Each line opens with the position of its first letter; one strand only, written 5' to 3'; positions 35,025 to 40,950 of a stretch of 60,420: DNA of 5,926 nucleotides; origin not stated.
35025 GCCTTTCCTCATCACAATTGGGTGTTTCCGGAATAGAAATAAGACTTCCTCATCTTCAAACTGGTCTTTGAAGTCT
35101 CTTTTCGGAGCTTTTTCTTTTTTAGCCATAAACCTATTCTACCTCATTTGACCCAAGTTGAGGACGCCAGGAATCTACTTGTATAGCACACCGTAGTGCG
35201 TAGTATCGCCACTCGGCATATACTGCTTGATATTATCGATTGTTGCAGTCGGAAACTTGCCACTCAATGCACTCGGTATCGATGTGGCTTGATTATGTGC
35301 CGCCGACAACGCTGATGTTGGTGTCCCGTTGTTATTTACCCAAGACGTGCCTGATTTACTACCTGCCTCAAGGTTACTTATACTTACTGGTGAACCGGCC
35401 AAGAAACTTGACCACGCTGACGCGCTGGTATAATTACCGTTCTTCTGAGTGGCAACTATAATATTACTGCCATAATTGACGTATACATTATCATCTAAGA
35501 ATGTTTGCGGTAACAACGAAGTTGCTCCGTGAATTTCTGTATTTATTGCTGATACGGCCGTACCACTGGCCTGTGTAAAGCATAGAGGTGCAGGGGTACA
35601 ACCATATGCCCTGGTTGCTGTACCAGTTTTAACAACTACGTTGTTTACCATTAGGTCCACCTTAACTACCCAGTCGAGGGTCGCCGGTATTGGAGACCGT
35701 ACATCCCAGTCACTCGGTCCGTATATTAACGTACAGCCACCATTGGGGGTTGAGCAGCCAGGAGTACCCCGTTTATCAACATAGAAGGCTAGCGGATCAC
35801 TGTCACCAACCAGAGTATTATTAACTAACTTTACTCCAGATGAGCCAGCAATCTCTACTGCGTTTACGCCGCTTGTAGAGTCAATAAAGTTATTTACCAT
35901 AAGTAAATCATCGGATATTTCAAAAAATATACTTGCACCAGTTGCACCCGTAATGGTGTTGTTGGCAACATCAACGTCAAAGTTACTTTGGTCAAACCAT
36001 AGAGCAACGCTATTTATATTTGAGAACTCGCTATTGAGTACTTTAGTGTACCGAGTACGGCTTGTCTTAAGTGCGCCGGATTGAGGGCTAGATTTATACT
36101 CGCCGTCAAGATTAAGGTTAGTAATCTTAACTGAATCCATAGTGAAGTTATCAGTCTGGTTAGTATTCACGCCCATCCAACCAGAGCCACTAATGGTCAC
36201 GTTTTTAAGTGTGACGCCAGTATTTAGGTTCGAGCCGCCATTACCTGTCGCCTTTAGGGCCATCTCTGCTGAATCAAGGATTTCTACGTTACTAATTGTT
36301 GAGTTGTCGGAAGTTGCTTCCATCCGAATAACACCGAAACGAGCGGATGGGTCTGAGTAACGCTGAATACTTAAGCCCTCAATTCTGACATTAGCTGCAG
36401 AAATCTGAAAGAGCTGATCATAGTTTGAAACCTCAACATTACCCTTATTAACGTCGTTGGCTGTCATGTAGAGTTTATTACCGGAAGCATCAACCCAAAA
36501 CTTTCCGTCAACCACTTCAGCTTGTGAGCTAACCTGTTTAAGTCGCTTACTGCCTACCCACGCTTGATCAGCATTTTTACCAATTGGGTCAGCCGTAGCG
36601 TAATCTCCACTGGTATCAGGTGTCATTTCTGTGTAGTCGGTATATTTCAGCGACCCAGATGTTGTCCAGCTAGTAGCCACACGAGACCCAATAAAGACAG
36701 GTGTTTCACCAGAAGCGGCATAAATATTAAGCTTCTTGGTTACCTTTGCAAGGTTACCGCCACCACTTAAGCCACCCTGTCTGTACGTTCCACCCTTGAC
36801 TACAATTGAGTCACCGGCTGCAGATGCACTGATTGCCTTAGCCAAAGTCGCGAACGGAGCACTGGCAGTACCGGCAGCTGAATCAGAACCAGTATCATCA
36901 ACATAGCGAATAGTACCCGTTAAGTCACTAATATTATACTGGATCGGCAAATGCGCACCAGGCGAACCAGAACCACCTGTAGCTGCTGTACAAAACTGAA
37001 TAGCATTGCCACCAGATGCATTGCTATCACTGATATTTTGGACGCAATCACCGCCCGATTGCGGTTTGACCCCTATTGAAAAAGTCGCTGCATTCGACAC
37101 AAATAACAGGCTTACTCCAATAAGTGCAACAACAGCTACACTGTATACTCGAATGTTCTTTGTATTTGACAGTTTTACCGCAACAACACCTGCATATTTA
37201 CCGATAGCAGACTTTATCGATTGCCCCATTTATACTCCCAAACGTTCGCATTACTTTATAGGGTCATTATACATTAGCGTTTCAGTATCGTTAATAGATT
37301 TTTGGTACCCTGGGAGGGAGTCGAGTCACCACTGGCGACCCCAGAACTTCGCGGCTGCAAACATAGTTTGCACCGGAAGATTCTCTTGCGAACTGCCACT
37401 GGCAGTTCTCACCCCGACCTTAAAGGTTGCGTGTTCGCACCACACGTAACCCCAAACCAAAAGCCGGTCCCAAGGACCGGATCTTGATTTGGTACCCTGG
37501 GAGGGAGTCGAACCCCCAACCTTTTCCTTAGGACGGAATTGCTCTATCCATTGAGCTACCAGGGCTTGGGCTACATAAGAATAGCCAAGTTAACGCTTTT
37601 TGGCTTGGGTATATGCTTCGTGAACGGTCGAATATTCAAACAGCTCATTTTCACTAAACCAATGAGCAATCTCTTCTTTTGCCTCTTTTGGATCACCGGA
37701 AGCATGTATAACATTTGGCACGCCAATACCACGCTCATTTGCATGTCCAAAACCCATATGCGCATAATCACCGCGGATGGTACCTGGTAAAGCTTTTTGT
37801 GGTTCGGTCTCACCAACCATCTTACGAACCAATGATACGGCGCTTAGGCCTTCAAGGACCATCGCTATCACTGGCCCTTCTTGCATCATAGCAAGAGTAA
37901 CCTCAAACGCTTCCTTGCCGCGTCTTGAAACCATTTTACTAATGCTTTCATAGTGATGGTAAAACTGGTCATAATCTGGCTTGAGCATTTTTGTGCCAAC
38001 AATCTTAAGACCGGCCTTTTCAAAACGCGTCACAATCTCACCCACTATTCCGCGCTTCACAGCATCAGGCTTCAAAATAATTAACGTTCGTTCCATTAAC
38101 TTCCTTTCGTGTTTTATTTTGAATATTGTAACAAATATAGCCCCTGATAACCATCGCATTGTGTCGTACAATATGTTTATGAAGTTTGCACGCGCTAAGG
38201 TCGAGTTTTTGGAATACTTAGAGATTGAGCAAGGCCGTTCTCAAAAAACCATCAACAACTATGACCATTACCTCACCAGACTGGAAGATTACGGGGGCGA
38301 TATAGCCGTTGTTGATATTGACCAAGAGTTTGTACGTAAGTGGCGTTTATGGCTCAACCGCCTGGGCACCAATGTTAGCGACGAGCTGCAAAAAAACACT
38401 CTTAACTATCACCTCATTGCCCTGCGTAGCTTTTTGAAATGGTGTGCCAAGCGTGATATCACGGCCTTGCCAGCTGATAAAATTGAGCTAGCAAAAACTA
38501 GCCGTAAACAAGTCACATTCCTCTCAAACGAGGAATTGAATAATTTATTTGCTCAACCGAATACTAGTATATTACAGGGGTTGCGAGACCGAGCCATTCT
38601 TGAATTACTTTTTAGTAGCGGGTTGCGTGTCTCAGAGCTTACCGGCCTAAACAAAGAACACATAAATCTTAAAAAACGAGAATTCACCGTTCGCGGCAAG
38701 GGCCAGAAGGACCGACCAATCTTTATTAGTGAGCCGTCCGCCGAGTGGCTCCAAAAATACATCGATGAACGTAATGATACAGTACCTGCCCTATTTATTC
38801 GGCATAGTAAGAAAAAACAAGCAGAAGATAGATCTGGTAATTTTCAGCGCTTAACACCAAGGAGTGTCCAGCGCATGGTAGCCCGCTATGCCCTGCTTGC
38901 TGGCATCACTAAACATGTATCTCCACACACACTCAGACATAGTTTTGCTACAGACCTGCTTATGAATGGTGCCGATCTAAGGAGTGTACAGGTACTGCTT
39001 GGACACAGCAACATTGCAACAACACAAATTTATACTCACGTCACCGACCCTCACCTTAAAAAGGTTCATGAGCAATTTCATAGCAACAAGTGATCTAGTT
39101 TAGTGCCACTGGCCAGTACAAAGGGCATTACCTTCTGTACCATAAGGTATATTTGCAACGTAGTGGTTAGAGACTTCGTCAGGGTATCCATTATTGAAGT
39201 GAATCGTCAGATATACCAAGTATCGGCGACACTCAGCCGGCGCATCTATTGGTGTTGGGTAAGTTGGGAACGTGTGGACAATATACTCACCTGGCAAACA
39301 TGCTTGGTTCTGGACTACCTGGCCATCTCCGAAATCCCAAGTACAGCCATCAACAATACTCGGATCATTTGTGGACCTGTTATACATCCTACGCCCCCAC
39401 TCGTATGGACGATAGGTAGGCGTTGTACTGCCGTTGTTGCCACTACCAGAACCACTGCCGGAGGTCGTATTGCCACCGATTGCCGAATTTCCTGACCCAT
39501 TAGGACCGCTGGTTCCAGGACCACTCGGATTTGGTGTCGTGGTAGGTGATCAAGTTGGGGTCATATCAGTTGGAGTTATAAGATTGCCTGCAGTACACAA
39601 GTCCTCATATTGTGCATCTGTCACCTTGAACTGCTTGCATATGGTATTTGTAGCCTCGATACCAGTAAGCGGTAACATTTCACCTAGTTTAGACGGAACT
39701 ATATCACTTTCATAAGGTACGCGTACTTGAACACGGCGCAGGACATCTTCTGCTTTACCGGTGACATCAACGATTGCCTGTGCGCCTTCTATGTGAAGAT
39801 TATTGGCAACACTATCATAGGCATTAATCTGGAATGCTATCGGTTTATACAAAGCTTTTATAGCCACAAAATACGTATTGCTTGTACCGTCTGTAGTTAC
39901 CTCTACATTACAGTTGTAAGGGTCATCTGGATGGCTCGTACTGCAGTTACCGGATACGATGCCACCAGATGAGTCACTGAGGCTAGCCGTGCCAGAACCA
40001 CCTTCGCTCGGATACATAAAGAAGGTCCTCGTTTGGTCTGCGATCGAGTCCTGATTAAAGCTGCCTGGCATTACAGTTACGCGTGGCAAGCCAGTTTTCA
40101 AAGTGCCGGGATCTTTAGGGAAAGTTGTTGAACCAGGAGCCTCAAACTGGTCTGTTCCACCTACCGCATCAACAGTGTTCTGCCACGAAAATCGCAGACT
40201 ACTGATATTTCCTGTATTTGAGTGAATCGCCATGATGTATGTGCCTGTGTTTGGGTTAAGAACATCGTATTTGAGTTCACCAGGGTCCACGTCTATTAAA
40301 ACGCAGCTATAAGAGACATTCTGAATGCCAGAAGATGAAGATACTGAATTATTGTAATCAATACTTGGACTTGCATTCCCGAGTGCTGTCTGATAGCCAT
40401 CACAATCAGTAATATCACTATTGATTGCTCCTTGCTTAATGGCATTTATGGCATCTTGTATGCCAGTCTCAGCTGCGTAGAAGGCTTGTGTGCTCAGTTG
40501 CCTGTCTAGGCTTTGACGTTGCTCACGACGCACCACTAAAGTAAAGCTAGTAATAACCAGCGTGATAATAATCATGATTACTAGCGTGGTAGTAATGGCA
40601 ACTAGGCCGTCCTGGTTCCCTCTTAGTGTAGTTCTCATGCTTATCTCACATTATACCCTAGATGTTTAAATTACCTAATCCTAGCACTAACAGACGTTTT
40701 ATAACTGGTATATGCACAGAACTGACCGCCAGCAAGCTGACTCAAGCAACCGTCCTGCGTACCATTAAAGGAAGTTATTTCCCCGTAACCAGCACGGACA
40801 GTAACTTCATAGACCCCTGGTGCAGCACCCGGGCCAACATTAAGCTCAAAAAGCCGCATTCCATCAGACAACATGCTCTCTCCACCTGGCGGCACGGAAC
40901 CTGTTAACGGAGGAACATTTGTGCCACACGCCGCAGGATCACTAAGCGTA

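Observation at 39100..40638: An in-frame UGA separates a PilX-like minor pilin from a low-complexity linker and a PKD-like domain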

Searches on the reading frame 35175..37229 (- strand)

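Call 4: search_protein_families(library=pfam, proteins=[window:35175-37229:-], max_evalue=1)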
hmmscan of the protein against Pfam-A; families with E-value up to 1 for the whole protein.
window:35175-37229:- (684 aa): 4 families
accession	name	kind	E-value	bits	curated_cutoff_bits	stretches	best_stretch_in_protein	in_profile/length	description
PF13229.12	Beta_helix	-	1.3e-09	38.3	25.9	1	304-473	6-158/158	Right handed beta helix region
PF07602.17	DUF1565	-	2e-05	24.5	20.3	1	113-150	2-39/257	Protein of unknown function (DUF1565)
PF22842.2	Pel9A-like_beta_helix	-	3.3e-05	23.4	25.2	1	108-149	11-52/370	Pel9A-like, right handed beta helix region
PF03211.19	Pectate_lyase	-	0.068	13.2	25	1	311-373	128-190/202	Pectate lyase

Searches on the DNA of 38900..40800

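Call 56: search_rna_families(source=window, start=38900, end=40800, threshold=evalue, max_evalue=1)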
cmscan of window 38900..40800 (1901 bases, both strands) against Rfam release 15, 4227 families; matches with E-value up to 1: 1.
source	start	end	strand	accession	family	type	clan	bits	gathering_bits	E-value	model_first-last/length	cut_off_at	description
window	40190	40251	+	RF01648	ceN65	Gene; snRNA; snoRNA; CD-box;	-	18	48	0.96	1-65/65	no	Caenorhabditis snoRNA ceN65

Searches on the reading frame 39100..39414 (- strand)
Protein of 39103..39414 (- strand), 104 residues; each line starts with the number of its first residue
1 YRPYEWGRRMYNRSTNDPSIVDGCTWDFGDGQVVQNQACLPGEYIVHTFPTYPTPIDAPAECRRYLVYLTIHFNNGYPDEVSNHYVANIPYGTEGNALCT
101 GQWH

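Call 7: find_homologous_proteins(query=window:39103-39414:-, max_evalue=0.01)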
Query seq(104 aa) (104 aa): 1 proteins with E <= 0.01 among 1 candidates.
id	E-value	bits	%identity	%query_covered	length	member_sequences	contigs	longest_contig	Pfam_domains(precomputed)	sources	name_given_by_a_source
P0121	2.9e-62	226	99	91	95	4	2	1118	-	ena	-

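Call 10: find_encoding_contigs(protein=P0121, flank=3000, max_places=10)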
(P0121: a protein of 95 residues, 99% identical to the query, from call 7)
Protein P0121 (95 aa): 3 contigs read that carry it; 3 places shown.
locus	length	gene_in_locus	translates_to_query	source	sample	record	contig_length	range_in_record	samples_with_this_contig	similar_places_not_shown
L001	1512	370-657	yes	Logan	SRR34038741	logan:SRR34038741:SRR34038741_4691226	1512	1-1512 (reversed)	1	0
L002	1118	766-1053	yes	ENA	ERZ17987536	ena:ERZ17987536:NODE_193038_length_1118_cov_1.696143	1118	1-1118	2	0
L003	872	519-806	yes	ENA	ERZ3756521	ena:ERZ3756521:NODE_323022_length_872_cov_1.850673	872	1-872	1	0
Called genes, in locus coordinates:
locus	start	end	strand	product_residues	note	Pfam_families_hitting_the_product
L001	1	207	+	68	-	?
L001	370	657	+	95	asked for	-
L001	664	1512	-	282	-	?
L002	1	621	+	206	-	?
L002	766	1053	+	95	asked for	-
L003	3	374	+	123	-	?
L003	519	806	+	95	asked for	-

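Call 47: find_encoding_contigs(protein=window:39100-39387:-, flank=4000, max_places=10)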
Protein window:39100-39387:- (95 aa): no gene with exactly this product is on record in the collection.

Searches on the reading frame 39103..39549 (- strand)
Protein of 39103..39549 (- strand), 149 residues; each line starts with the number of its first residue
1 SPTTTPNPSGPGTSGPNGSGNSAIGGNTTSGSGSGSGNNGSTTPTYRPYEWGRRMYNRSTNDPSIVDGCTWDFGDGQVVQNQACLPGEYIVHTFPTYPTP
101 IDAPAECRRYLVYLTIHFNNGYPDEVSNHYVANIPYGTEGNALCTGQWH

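Call 4: search_protein_families(library=pfam, proteins=[window:39103-39549:-], max_evalue=1)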
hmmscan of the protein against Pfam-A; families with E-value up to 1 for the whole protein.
seq(149 aa): 2 families
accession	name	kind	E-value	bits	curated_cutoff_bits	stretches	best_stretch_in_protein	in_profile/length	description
PF18911.6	PKD_4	-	0.046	14.2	27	1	67-94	35-56/85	PKD domain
PF15201.11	Rod_cone_degen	-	0.13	12.8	27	1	51-70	15-34/54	Progressive rod-cone degeneration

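Call 5: search_protein_families(library=ncbifam, proteins=[window:39103-39549:-], max_evalue=1)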
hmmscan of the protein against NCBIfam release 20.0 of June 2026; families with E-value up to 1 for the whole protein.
seq(149 aa): 1 family
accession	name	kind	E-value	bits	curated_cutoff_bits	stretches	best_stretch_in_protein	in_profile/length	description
TIGR04009.1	wcaE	equivalog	0.071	12.4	369.2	1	57-105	107-154/248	colanic acid biosynthesis glycosyltransferase WcaE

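Call 16: find_related_loci(query=A3, collection=genome_contigs, flank=4000)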
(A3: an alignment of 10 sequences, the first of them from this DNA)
Query A3 (135 aa) in genome_contigs; peptide patterns used: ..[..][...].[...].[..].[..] (x = any residue, [..] = any of these).
4 stretches matched a pattern, but none encodes a relative of the query by tblastn (E <= 1e-3).

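Call 24: search_protein_representatives(alignment_id=A3)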
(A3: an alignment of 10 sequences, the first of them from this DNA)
Query: 10 sequences, 148 profile positions. Proteins with E-value up to 0.001 (for the whole library): 1076; up to 1e-10: 138; up to 1e-30: 18. The best 150 are listed.
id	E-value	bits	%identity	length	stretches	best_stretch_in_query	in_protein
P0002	4.4e-56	205.2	-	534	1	2-148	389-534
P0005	6.2e-56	204.7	-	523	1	3-148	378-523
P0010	1.3e-53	197.3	-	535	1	3-147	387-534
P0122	4.3e-50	185.8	-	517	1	3-148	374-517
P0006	2.4e-47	176.9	-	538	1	1-148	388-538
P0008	3.8e-44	166.5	-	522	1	1-148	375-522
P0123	6.9e-42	159.2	-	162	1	24-148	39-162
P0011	1.3e-41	158.2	-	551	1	1-143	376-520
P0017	3.3e-39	150.5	-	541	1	1-148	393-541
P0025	3.5e-35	137.4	-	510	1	28-146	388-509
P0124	3.9e-35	137.2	-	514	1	3-148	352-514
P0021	5.2e-35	136.9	-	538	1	4-146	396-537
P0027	1.2e-32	129.2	-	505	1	2-145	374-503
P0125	2.4e-32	128.2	-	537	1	3-142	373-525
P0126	4.4e-32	127.4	-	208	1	4-144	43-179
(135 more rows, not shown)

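Call 27: find_homologous_proteins(query=A3, max_evalue=0.00001)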
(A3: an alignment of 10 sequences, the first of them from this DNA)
Query A3 (10 sequences) (135 aa, profile of the alignment): 1 proteins with E <= 0.00001 among 727 candidates.
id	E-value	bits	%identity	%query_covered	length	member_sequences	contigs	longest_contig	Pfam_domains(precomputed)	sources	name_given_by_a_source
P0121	6.3e-25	106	99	70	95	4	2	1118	-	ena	-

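Call 28: find_encoding_contigs(protein=P0123, flank=3000, max_places=4)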
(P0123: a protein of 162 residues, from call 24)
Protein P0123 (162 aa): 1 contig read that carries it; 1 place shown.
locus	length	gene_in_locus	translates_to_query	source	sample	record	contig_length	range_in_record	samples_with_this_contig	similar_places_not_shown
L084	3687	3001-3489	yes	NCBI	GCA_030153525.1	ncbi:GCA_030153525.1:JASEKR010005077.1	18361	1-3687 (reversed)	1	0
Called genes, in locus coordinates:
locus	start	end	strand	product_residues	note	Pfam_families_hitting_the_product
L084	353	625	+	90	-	-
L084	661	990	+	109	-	-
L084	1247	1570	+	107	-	PF07963:N_methyl (weak)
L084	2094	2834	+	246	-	-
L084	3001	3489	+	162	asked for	-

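Call 33: predict_structure(alignment_id=A3)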
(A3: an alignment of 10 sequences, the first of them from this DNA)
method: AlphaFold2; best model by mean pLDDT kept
length: 135 residues; sequences in the alignment: 10
mean_pLDDT: 77.8   pTM: 0.73
mean pLDDT of the five models: 77.8, 73.2, 70.4, 69.7, 68.2
residues with pLDDT >= 90: 56; 70-90: 42; 50-70: 16; < 50: 21
segments of 3 or more residues with pLDDT < 50: 1-3, 15-32
pLDDT, mean of each block of 10 residues (from residue 1): 67 53 41 69 93 96 95 92 59 87 92 90 76 81
secondary structure, 60 per line:
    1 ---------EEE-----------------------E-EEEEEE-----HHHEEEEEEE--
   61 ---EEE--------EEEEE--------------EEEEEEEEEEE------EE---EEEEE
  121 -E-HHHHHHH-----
elements in order: E10-12 E38-43 E52-58 E64-66 E75-79 E94-104 E116-120 H124-130

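Call 35: find_related_loci(query=window:39103-39549:-, collection=metagenome_contigs, flank=3000)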
Query seq(149 aa) (149 aa) in metagenome_contigs; peptide patterns used: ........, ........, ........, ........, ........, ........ (x = any residue, [..] = any of these).
481 stretches matched a pattern, but none encodes a relative of the query by tblastn (E <= 1e-3).

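Call 36: fold_search(model_id=the predicted structure, library=pdb)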
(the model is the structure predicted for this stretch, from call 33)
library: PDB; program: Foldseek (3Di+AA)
matches with E <= 10: 1558; with E <= 0.001: 0
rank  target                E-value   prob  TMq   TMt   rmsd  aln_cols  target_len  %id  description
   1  4l9d_A                5.2e-03  1.00  0.51  0.81   3.0       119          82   11  Crystal structure of the PKD1 domain from Vibrio cholerae metalloprotease PrtV (released 2013-07-10)
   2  4l9d_B                5.5e-03  1.00  0.51  0.81   2.8       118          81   11  Crystal structure of the PKD1 domain from Vibrio cholerae metalloprotease PrtV (released 2013-07-10)
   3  6aem_A                8.2e-03  1.00  0.44  0.68   2.9        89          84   16  Crystal structure of the PKD1 domain of Vibrio anguillarum Epp (released 2018-12-12)
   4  8u01                  1.8e-02  0.96  0.33  0.07   5.3        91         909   18  Crystal Structure of the Glycoside Hydrolase Family 2 TIM Barrel-domain Containing Protein from Phocaeicola plebeius (released 2023-09-27)
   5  4xed                  2.6e-02  0.98  0.36  0.47   4.4        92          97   15  PKD domain of M14-like peptidase from Thermoplasmatales archaeon SCGC AB-540-F20 (released 2015-05-13)
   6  2uve_A                4.8e-02  0.98  0.42  0.11   4.6       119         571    7  Structure of Yersinia enterocolitica Family 28 Exopolygalacturonase (released 2007-05-08)
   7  1wgo_MODEL_1_A        4.8e-02  0.96  0.41  0.44   8.1       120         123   15  Solution structure of the PKD domain from human VPS10 domain-containing receptor SorCS2 (released 2004-11-28)
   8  2uve_B                6.0e-02  0.97  0.41  0.11   4.8       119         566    7  Structure of Yersinia enterocolitica Family 28 Exopolygalacturonase (released 2007-05-08)
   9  5x83_C                6.4e-02  0.99  0.43  0.58   4.3        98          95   17  Structure of DCC FN456 domains (released 2017-09-06)
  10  2uvf_B                6.7e-02  0.97  0.41  0.11   5.5       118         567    8  Structure of Yersinia enterocolitica Family 28 Exopolygalacturonase in Complex with Digalaturonic Acid (released 2007-05-08)
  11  8x2m_B                8.0e-02  0.87  0.38  0.11  12.8       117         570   10  Cryo-EM structure of the IR/IGF-I complex, conformation 2 (released 2024-11-13)
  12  6fg9_A                8.4e-02  0.92  0.39  0.07   4.2        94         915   19  Mouse SORCS2 ectodomain (sortilin related VPS10 domain containing receptor 2) (released 2018-08-01)
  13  5jmb_A                1.0e-01  0.84  0.32  0.44   4.9        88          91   12  The Crystal structure of the N-terminal domain of a novel cellulases from Bacteroides coprocola (released 2016-06-29)
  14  7y8i_E                1.0e-01  0.54  0.30  0.39   6.2        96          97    9  Crystal structure of sDscam FNIII3 domain, isoform alpha7 (released 2023-05-24)
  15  5x83_A                1.1e-01  0.98  0.41  0.56   4.0        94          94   18  Structure of DCC FN456 domains (released 2017-09-06)
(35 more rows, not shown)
